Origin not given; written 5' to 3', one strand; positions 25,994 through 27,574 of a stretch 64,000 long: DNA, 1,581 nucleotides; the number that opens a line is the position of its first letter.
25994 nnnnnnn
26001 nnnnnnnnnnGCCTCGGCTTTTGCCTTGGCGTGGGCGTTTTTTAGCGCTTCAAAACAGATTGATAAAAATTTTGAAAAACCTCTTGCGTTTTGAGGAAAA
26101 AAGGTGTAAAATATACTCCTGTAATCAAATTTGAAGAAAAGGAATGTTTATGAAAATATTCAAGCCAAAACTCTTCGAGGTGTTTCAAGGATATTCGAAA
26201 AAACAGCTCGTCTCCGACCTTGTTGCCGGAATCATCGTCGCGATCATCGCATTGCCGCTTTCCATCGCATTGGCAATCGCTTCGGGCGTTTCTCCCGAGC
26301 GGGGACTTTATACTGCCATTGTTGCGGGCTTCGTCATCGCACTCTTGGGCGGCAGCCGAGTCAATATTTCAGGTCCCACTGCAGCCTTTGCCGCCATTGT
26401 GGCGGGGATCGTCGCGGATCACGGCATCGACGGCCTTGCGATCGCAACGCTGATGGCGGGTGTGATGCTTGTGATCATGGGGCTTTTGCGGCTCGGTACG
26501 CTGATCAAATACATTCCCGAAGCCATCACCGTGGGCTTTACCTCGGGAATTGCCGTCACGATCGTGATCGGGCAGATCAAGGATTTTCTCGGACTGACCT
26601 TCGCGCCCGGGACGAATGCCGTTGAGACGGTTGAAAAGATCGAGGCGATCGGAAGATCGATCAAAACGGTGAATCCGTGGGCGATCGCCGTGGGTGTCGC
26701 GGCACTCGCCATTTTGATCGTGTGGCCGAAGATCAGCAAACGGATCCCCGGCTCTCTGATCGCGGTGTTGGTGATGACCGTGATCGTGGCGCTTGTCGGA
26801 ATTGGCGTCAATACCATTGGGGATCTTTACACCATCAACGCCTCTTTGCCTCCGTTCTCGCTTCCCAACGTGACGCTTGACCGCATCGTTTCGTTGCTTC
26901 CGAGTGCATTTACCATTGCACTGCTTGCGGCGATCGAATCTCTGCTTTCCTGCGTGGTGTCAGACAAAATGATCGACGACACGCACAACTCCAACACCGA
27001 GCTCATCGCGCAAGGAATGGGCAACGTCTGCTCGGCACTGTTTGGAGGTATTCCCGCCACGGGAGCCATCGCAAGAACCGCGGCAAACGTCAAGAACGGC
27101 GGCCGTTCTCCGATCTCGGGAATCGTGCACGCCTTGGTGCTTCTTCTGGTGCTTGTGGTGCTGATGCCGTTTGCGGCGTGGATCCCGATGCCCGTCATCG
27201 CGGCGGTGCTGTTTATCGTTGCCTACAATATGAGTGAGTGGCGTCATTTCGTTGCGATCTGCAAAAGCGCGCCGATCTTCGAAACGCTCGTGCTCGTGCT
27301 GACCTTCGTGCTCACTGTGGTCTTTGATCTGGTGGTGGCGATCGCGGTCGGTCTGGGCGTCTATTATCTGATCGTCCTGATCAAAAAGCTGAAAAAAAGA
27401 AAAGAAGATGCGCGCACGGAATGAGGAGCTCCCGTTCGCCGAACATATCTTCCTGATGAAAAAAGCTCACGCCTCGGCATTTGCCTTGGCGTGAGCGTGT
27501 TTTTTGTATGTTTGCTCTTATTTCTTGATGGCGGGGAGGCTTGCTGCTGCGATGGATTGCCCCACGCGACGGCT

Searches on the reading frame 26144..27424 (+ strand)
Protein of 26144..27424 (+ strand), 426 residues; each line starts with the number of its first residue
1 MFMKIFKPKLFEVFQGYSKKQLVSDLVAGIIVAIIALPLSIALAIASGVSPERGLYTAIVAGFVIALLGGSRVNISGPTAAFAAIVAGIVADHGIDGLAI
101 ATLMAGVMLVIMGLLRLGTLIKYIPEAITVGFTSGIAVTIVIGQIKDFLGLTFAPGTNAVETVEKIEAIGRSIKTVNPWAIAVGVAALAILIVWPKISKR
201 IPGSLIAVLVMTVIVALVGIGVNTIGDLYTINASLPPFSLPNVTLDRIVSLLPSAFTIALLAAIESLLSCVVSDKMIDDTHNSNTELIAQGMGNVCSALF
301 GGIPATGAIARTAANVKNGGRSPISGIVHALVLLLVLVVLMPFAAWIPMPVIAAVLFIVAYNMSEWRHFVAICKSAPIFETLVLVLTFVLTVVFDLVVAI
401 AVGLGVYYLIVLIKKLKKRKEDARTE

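Call 5: search_protein_families(library=pfam, proteins=[window:26144-27424:+], max_evalue=0.001)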
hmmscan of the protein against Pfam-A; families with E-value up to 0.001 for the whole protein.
window:26144-27424:+ (426 aa): 2 families
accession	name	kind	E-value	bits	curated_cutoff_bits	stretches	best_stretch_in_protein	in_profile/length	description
PF00916.26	Sulfate_transp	-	3.8e-87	292.9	23.2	1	22-386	1-379/380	Sulfate permease family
PF16983.11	MFS_MOT1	-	2.5e-08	34.7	30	1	250-362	13-110/111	Molybdate transporter of MFS superfamily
